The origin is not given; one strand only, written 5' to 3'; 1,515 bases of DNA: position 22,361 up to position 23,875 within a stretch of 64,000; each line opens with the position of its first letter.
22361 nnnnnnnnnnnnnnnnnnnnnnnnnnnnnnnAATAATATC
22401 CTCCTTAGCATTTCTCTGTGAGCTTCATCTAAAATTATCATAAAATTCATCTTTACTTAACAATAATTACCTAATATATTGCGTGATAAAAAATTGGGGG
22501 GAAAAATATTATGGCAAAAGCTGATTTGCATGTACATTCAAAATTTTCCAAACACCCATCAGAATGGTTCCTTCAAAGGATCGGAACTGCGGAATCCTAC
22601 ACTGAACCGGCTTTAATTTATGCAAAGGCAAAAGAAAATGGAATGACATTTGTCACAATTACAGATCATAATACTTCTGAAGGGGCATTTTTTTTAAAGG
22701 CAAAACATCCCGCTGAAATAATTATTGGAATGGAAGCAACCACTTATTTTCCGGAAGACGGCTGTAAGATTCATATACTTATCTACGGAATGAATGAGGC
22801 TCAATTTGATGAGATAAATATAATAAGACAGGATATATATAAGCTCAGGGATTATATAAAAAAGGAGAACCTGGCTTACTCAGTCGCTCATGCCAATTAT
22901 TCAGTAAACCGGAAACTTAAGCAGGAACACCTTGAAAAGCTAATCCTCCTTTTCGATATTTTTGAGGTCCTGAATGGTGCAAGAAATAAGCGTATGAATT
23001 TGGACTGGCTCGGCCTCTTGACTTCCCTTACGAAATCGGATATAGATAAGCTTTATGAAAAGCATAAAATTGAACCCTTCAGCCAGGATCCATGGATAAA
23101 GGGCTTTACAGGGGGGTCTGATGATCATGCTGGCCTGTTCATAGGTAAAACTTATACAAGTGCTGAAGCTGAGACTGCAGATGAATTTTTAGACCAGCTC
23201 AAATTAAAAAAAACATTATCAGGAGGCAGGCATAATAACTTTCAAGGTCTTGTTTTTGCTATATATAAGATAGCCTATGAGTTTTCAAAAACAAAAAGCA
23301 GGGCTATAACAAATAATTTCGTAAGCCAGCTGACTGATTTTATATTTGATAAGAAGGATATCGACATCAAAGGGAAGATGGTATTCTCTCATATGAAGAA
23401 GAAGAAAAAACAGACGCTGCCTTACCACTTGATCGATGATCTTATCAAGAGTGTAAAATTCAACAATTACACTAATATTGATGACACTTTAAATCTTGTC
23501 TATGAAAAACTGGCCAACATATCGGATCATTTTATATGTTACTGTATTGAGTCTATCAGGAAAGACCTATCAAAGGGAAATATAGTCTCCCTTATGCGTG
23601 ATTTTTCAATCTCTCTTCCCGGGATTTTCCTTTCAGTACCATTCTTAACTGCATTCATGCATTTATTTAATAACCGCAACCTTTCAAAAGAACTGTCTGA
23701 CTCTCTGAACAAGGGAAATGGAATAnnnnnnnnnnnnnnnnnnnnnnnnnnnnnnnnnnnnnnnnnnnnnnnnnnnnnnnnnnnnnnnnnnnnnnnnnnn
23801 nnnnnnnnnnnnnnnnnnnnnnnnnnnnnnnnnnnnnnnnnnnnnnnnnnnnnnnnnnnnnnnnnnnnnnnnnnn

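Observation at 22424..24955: Pho-box-controlled PHP phosphoesterase::GT4 glycosyltransferase fusion: candidate one-polypeptide phosphate-sparing lipid-remodelling enzyme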

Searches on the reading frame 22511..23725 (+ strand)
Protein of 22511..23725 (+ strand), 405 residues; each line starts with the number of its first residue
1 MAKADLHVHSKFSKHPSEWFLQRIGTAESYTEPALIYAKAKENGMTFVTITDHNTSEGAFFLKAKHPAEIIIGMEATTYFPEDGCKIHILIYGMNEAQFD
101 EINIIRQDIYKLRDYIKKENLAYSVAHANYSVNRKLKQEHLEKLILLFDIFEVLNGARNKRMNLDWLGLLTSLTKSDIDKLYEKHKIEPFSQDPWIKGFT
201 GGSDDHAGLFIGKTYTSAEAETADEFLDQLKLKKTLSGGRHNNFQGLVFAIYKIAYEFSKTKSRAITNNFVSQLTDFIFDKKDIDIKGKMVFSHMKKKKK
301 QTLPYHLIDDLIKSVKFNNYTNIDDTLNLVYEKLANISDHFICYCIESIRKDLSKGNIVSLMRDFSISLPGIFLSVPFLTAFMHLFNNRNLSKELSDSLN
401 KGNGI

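Call 15: search_protein_families(library=pfam, proteins=[window:22511-23710:+], max_evalue=1)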
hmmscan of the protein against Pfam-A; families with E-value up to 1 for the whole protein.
window:22511-23710:+ (400 aa): 7 families
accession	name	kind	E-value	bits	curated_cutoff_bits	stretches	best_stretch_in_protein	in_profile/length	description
PF02811.25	PHP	-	0.0021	18.8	26.4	1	5-147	1-121/164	PHP domain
PF13263.12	PHP_C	-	0.0021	18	21.3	1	198-234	17-55/56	PHP-associated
PF02552.22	CO_dh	-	0.0078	16.5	21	1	134-217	48-118/168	CO dehydrogenase beta subunit/acetyl-CoA synthase epsilon subunit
PF03904.18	DUF334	-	0.014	16.2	30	1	102-162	6-66/123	Domain of unknown function (DUF334)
PF01637.24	ATPase_2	-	0.15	12.3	33.2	1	259-340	75-148/225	ATPase domain predominantly from Archaea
PF10537.14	WAC_Acf1_DNA_bd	-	0.16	12.8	25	1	295-336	52-93/101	ATP-utilising chromatin assembly and remodelling N-terminal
PF13250.11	DUF4041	-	0.18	12.2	27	1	309-341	12-44/56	Domain of unknown function (DUF4041)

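Call 42: predict_structure(alignment_id=A2)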
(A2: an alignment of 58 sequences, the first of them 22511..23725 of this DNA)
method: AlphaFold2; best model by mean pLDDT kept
length: 405 residues; sequences in the alignment: 58
mean_pLDDT: 85.1   pTM: 0.83
mean pLDDT of the five models: 85.1, 83.6, 83.0, 82.9, 79.5
residues with pLDDT >= 90: 220; 70-90: 110; 50-70: 70; < 50: 5
segments of 3 or more residues with pLDDT < 50: 265-267
pLDDT, mean of each block of 10 residues (from residue 1): 97 71 68 96 98 96 97 98 97 98 97 98 96 92 98 94 94 98 98 98 92 97 98 97 84 78 55 62 57 57 69 69 77 81 78 78 69 73 79 91 54
secondary structure, 60 per line:
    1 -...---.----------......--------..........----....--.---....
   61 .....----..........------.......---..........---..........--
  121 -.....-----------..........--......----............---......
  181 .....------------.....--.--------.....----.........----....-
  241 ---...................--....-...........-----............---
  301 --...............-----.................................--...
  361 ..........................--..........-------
elements in order: E2-4 H19-24 H33-42 E47-50 H57-65 E70-79 E86-92 H96-105 H109-118 E122-126 H138-147 E150-155 H160-171 H175-185 E198-202 E214-218 H223-231 E236-239 H244-262 H265-268 H270-280 H286-297 H303-317 H323-355 H358-386 H389-398

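Call 45: fold_search(model_id=the predicted structure, library=pdb)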
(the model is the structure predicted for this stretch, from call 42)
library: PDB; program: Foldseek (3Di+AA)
matches with E <= 10: 265; with E <= 0.001: 7
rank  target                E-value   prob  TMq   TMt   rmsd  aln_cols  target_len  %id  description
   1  7ug9                  3.9e-07  1.00  0.33  0.61   5.1       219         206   18  Crystal structure of RNase AM PHP domain (released 2022-08-31)
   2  3e0f                  4.1e-06  1.00  0.31  0.42  10.9       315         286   16  Crystal structure of a putative metal-dependent phosphoesterase (bad_1165) from bifidobacterium adolescentis atcc 15703  (released 2008-09-02)
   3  3o0f                  7.2e-06  1.00  0.34  0.46   8.1       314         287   16  Crystal structure of a putative metal-dependent phosphoesterase (BAD_1165) from bifidobacterium adolescentis atcc 15703  (released 2010-08-25)
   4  9etk                  6.9e-05  1.00  0.31  0.44   8.2       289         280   13  Crystal structure of Vibrio cholerae RNase AM (released 2024-09-11)
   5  2anu_E                1.9e-04  1.00  0.36  0.62   4.8       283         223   14  Crystal structure of Predicted metal-dependent phosphoesterase (PHP family) (tm0559) from THERMOTOGA MARITIMA at 2.40  (released 2005-10-18)
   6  2anu_A                3.2e-04  1.00  0.37  0.62   4.7       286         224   14  Crystal structure of Predicted metal-dependent phosphoesterase (PHP family) (tm0559) from THERMOTOGA MARITIMA at 2.40  (released 2005-10-18)
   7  2yb1                  5.6e-04  1.00  0.32  0.44   9.9       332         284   15  Structure of an amidohydrolase from Chromobacterium violaceum (EFI target EFI-500202) with bound Mn, AMP and phosphate. (released 2011-03-16)
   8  7pu7_A                4.2e-03  0.92  0.28  0.13  20.2       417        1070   12  DNA polymerase from M. tuberculosis (released 2022-02-23)
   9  5lew                  2.2e-02  0.91  0.33  0.16  25.6       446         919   10  DNA polymerase (released 2017-10-25)
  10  9a71_B                1.9e-01  0.06  0.11  0.08  24.6       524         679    8  Integrative model of BUK-SYGB by crosslinking MS and deep learning (released 2024-09-18)
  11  6lei_B                4.0e-01  0.18  0.11  0.14  10.0       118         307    8  Structure of D-carbamoylase from Nitratireductor indicus (released 2020-10-28)
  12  8vlw_B                4.0e-01  0.16  0.11  0.18  22.6       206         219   10  TolQ-TolR inner membrane protein complex from Acinetobacter baumannii (released 2025-01-15)
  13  9va7_D                4.0e-01  0.06  0.14  0.14  21.8       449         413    9  Crystal structure of legionella effector Lem17 in complex with IP6 (released 2026-01-21)
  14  9va7_H                4.2e-01  0.05  0.14  0.14  21.7       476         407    9  Crystal structure of legionella effector Lem17 in complex with IP6 (released 2026-01-21)
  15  9va7_C                5.0e-01  0.06  0.15  0.14  21.6       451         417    9  Crystal structure of legionella effector Lem17 in complex with IP6 (released 2026-01-21)
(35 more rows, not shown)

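Call 88: search_protein_representatives(protein=window:22511-23725:+)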
Query: 405 residues. Proteins with E-value up to 0.001 (for the whole library): 1418; up to 1e-10: 880; up to 1e-30: 390. The best 150 are listed.
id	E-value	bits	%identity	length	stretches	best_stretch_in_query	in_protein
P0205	1.8e-132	458.4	51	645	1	1-395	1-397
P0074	1.0e-128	446.1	50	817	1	1-402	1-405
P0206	6.6e-126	436.8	51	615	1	3-396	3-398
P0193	6.9e-125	433.5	50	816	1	1-399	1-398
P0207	2.3e-123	428.5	48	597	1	1-395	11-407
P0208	2.3e-122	425.2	48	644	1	1-397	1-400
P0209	5.8e-119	414.0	48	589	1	1-397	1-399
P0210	7.9e-119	413.5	46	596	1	1-398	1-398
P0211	5.6e-118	410.8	48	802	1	1-397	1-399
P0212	6.0e-118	410.6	45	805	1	1-395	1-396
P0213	3.5e-116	404.8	58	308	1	1-301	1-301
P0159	1.9e-115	402.4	48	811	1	1-401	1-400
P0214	1.2e-114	399.8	47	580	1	1-395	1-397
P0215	1.7e-114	399.3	46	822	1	1-396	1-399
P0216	2.3e-114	398.9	47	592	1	1-400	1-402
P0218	1.2e-113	396.5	45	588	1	1-400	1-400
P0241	6.9e-101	354.5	46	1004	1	3-397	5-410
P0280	5.4e-79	282.4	39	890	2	2-273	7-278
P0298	1.5e-68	248.0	48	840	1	2-262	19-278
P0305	3.3e-66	240.3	46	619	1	2-262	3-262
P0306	4.9e-66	239.7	44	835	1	2-262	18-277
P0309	2.9e-65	237.2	46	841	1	2-260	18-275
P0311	7.4e-65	235.9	45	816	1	2-262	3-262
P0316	1.9e-63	231.2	44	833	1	2-262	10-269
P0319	4.8e-63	229.9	45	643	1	2-262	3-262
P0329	5.8e-62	226.4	44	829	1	1-276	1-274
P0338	1.3e-59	218.6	43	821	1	2-258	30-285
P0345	1.1e-58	215.5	41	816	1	2-281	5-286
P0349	2.4e-58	214.5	40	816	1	2-278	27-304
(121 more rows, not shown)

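Call 89: search_protein_families(library=pfam, proteins=[P0205, P0206, P0209, P0218, P0241, P0298, P0305, P0311, P0319, P0280], max_evalue=0.001)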
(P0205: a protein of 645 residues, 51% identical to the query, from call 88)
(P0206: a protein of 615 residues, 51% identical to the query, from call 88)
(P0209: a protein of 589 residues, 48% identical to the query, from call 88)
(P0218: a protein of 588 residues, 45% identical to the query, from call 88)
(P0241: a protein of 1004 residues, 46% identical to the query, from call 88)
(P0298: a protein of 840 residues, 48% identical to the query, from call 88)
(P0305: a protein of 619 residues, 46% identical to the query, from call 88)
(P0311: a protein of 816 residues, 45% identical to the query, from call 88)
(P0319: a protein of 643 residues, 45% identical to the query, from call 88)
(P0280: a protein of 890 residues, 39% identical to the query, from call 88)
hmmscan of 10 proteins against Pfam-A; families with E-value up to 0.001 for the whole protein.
P0205 (645 aa): 2 families
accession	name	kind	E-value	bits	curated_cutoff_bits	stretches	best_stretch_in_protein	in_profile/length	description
PF13439.12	Glyco_transf_4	-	9e-13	49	28.5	1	423-588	2-163/170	Glycosyltransferase Family 4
PF13579.12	Glyco_trans_4_4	-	1.3e-08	35.8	29.7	1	423-588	1-156/158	Glycosyl transferase 4-like domain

P0206 (615 aa): 2 families
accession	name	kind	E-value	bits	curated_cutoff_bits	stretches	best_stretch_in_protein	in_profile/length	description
PF13439.12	Glyco_transf_4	-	8.2e-08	32.9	28.5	1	458-588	37-163/170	Glycosyltransferase Family 4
PF13579.12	Glyco_trans_4_4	-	3.5e-05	24.6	29.7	1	461-588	41-156/158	Glycosyl transferase 4-like domain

P0209 (589 aa): 1 family
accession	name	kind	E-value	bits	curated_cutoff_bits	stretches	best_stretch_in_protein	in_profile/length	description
PF02811.25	PHP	-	0.00087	20.1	26.4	0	5-115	1-102/164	PHP domain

P0218 (588 aa): 0 families

P0241 (1004 aa): 5 families
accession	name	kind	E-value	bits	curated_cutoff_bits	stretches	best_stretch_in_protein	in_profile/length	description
PF00534.26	Glycos_transf_1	-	4.9e-35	121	26.4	2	766-877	64-171/172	Glycosyl transferases group 1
PF13692.12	Glyco_trans_1_4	-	4.8e-29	101.9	27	1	770-858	52-140/142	Glycosyl transferases group 1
PF20706.3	GT4-conflict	-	1.3e-09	38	26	1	767-890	257-383/385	Family 4 Glycosyltransferase in conflict systems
PF13439.12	Glyco_transf_4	-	4.7e-09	36.9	28.5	1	434-604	2-169/170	Glycosyltransferase Family 4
PF13524.12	Glyco_trans_1_2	-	0.00087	19.7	25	0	776-893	28-143/144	Glycosyl transferase-like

P0298 (840 aa): 6 families
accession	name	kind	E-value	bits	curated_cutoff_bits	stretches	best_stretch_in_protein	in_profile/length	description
PF00534.26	Glycos_transf_1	-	4e-41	140.8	26.4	1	654-815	4-171/172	Glycosyl transferases group 1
PF13692.12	Glyco_trans_1_4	-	7.8e-34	117.4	27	1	665-802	2-142/142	Glycosyl transferases group 1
PF13439.12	Glyco_transf_4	-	1.3e-20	74.5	28.5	1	472-645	1-170/170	Glycosyltransferase Family 4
PF20706.3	GT4-conflict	-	6.5e-10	39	26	1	642-821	173-377/385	Family 4 Glycosyltransferase in conflict systems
PF13524.12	Glyco_trans_1_2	-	6.6e-08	33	25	1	692-817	12-129/144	Glycosyl transferase-like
PF13579.12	Glyco_trans_4_4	-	1.7e-07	32.1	29.7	1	473-640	1-158/158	Glycosyl transferase 4-like domain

P0305 (619 aa): 2 families
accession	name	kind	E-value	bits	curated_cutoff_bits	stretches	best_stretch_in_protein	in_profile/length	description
PF13439.12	Glyco_transf_4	-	1.6e-07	31.9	28.5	1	435-596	4-164/170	Glycosyltransferase Family 4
PF13579.12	Glyco_trans_4_4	-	0.00085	20.1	29.7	0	435-596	3-157/158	Glycosyl transferase 4-like domain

P0311 (816 aa): 7 families
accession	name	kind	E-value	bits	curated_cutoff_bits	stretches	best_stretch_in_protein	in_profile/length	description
PF00534.26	Glycos_transf_1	-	7.5e-36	123.7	26.4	1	616-770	13-171/172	Glycosyl transferases group 1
PF13692.12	Glyco_trans_1_4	-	1.3e-33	116.7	27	1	619-757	2-142/142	Glycosyl transferases group 1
PF13439.12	Glyco_transf_4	-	8.3e-20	71.9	28.5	1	429-599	1-170/170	Glycosyltransferase Family 4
PF13579.12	Glyco_trans_4_4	-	1.8e-11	45.1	29.7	1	430-588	1-152/158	Glycosyl transferase 4-like domain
PF13524.12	Glyco_trans_1_2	-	5.9e-07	30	25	1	647-771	12-128/144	Glycosyl transferase-like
PF20706.3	GT4-conflict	-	1.2e-06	28.2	26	1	617-731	196-321/385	Family 4 Glycosyltransferase in conflict systems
PF13263.12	PHP_C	-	0.00062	19.7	21.3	0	194-233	14-54/56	PHP-associated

P0319 (643 aa): 2 families
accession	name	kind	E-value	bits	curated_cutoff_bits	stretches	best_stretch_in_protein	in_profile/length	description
PF13439.12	Glyco_transf_4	-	1.9e-10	41.4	28.5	1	477-603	37-160/170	Glycosyltransferase Family 4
PF13579.12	Glyco_trans_4_4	-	7.6e-05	23.5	29.7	1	489-602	45-152/158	Glycosyl transferase 4-like domain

P0280 (890 aa): 5 families
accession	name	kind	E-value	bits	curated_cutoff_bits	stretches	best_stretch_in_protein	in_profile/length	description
PF00534.26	Glycos_transf_1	-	7e-33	114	26.4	1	674-824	5-160/172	Glycosyl transferases group 1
PF13692.12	Glyco_trans_1_4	-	9.3e-28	97.7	27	1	686-822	3-142/142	Glycosyl transferases group 1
PF13439.12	Glyco_transf_4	-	1.2e-07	32.3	28.5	1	490-662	2-169/170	Glycosyltransferase Family 4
PF20706.3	GT4-conflict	-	1.6e-05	24.5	26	1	749-792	273-316/385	Family 4 Glycosyltransferase in conflict systems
PF02811.25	PHP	-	0.00075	20.3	26.4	0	38-97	17-78/164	PHP domain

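Call 90: list_cluster_members(proteins=[P0298, P0306, P0309, P0311, P0316, P0329, P0338, P0345, P0349, P0280])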
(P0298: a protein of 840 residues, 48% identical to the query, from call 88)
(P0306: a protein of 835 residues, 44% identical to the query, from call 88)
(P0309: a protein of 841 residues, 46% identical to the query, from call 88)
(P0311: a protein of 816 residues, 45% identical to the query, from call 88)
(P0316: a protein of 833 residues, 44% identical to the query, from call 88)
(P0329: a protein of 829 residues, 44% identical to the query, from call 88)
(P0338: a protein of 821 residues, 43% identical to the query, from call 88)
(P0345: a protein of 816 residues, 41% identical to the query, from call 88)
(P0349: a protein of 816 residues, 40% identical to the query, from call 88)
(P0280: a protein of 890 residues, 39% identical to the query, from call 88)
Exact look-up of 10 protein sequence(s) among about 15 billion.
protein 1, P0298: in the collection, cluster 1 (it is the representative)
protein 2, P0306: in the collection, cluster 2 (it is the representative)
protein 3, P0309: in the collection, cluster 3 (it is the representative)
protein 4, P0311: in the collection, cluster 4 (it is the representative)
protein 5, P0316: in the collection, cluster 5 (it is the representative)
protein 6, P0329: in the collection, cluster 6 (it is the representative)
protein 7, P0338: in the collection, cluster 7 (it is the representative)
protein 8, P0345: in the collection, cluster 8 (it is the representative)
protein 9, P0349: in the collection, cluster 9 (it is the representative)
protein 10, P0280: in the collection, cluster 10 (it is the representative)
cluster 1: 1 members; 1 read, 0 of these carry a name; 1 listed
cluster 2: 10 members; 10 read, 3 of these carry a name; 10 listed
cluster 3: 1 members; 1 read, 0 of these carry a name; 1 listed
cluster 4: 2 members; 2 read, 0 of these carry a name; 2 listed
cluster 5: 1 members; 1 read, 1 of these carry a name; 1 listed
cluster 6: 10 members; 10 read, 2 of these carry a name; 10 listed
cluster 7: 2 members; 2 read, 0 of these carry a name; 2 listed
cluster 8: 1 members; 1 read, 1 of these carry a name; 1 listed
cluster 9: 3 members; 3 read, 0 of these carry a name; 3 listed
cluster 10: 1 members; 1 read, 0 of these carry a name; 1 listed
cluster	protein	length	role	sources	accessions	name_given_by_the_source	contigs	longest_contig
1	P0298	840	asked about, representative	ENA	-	-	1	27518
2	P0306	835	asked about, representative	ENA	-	-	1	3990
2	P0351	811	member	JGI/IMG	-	hypothetical protein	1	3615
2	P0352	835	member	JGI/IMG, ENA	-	glycosyltransferase involved in cell wall biosynthesis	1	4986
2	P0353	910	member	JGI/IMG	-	glycosyltransferase involved in cell wall biosynthesis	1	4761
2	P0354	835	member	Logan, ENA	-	-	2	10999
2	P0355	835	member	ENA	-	-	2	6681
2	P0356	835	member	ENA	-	-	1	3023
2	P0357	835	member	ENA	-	-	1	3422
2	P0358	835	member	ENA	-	-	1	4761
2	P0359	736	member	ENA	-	-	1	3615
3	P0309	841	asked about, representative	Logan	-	-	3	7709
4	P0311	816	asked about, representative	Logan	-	-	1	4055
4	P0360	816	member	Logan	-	-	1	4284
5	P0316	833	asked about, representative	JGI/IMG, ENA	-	glycosyltransferase involved in cell wall biosynthesis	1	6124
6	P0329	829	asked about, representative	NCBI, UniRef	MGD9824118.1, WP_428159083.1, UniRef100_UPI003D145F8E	glycosyltransferase [Desulfobacter sp.] | glycosyltransferase n=1 Tax=Desulfobacter sp. TaxID=2294 RepID=UPI003D145F8E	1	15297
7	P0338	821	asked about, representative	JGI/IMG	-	-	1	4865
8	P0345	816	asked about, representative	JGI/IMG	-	glycosyltransferase involved in cell wall biosynthesis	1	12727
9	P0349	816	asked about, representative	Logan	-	-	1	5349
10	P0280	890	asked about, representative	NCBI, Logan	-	-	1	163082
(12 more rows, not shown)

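Call 91: find_homologous_proteins(query=P0329)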
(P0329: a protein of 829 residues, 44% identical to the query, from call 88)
Query P0329 (829 aa): 2918 proteins with E <= 0.001 among 8000 candidates; the best 120 are listed.
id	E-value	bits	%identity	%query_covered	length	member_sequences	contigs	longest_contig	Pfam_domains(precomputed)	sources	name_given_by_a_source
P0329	0.0e+0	1919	100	100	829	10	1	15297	PF00534.27,PF13439.13,PF20706.4,PF13692.13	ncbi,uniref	ncbi:glycosyltransferase [Desulfobacter sp.]|uniref:glycosyltransferase n=1 Tax=Desulfobacter sp. Ta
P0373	0.0e+0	1719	89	100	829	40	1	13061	PF00534.27,PF13579.13,PF13439.13,PF20706.4,PF13692.13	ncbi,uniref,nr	ncbi:MAG: glycosyltransferase [Desulfobacter sp.]|uniref:glycosyltransferase n=1 Tax=Desulfobacter s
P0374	0.0e+0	1713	89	100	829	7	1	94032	PF00534.27,PF13579.13,PF13524.13,PF13439.13,PF20706.4,PF13692.13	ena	-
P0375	0.0e+0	1710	89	100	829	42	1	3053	PF00534.27,PF13439.13,PF20706.4,PF13692.13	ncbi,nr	ncbi:MAG TPA: glycosyltransferase [Desulfobacter sp.]|nr:glycosyltransferase [Desulfobacter sp.]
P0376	0.0e+0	1697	88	100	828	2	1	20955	PF00534.27,PF13579.13,PF13524.13,PF13439.13,PF20706.4,PF13692.13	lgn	-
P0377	0.0e+0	1696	88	100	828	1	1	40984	PF00534.27,PF13579.13,PF13439.13,PF20706.4,PF13692.13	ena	-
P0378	0.0e+0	1686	88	100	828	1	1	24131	PF00534.27,PF13524.13,PF13439.13,PF20706.4,PF13692.13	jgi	jgi:glycosyltransferase involved in cell wall biosynthesis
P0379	0.0e+0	1659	86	100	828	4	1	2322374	PF00534.27,PF13579.13,PF13524.13,PF13439.13,PF20706.4,PF13692.13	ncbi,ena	-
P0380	0.0e+0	1653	86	100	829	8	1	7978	PF00534.27,PF13524.13,PF13439.13,PF20706.4,PF13692.13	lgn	-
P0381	0.0e+0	1652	86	100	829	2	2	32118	PF00534.27,PF13579.13,PF13524.13,PF13439.13,PF20706.4,PF13692.13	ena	-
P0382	0.0e+0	1649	86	100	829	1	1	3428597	PF00534.27,PF13579.13,PF13524.13,PF13439.13,PF20706.4,PF13692.13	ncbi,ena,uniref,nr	ncbi:glycosyltransferase [uncultured Desulfobacter sp.]|uniref:glycosyltransferase n=1 Tax=unculture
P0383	0.0e+0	1641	85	100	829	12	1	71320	PF00534.27,PF13579.13,PF13524.13,PF13439.13,PF20706.4,PF13692.13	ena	-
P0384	0.0e+0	1516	79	100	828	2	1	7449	PF00534.27,PF13524.13,PF13439.13,PF20706.4,PF13692.13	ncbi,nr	ncbi:MAG: glycosyltransferase [Desulfobacterales bacterium]|nr:glycosyltransferase [Desulfobacterale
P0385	0.0e+0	1448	76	100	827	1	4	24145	PF00534.27,PF13579.13,PF13439.13,PF20706.4,PF13692.13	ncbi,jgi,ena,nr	ncbi:MAG TPA: glycosyl transferase [Desulfobacteraceae bacterium]|nr:glycosyl transferase [Desulfoba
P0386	0.0e+0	1447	76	100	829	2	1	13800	PF00534.27,PF13579.13,PF13439.13,PF20706.4,PF13692.13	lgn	-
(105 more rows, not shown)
